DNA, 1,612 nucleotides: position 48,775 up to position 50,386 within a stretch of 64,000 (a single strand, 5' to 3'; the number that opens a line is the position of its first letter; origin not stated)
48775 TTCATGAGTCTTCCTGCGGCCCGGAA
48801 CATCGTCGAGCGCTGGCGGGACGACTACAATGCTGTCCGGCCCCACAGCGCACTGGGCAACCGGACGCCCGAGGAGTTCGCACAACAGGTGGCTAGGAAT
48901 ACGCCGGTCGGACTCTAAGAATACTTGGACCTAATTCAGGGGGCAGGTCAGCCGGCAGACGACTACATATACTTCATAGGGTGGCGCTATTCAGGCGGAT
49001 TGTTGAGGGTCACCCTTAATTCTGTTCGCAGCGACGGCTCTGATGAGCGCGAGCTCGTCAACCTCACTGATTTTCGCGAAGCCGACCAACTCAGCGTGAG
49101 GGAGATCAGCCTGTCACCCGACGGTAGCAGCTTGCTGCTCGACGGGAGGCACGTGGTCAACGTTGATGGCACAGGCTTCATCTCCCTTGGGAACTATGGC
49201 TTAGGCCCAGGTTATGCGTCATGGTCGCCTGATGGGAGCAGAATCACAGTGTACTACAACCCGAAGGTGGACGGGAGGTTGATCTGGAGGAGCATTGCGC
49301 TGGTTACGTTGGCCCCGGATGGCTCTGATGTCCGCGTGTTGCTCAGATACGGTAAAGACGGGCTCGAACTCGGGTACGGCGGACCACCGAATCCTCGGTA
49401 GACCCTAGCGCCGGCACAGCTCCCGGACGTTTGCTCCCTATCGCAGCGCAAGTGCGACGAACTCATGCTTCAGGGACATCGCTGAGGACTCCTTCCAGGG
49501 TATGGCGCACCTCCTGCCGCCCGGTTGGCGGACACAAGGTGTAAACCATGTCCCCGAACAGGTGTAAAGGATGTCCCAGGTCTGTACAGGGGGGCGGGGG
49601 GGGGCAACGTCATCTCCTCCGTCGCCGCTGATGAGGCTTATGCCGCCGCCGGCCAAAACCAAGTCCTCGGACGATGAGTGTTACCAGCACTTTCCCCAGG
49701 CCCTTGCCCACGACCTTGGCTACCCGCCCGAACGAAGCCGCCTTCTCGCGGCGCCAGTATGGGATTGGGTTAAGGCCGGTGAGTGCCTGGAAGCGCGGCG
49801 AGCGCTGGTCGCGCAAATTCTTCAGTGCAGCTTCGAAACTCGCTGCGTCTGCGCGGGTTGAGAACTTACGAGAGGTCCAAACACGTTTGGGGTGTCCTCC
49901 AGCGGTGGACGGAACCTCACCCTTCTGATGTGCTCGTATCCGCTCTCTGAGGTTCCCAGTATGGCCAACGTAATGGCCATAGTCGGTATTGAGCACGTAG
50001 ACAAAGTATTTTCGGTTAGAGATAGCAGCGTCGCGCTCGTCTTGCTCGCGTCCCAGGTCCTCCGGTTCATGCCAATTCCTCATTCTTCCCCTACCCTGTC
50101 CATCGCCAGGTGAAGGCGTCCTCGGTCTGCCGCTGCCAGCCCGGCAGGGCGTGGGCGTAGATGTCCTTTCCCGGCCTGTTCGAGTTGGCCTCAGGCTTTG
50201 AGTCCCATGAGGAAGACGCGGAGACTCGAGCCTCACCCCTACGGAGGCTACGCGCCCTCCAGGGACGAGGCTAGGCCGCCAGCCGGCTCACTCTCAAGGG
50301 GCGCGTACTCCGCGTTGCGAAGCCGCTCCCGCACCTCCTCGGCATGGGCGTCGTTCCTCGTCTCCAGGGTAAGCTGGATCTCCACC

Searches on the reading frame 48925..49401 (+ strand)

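Call 55: search_protein_families(library=pfam, proteins=[window:48925-49401:+], max_evalue=0.001)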
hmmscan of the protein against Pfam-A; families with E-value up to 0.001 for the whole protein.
window:48925-49401:+ (158 aa): 1 family
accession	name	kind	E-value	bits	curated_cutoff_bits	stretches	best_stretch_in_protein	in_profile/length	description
PF07676.18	PD40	-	1.5e-05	25.3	20.9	0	98-121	14-37/38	WD40-like Beta Propeller Repeat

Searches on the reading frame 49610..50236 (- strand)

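Call 55: search_protein_families(library=pfam, proteins=[window:49610-50236:-], max_evalue=0.001)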
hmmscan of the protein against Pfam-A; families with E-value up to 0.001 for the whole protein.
window:49610-50236:- (208 aa): 1 family
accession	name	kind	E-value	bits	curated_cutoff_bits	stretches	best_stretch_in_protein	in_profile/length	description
PF01541.30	GIY-YIG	-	4.2e-07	30.6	22.6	1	77-142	2-72/78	GIY-YIG catalytic domain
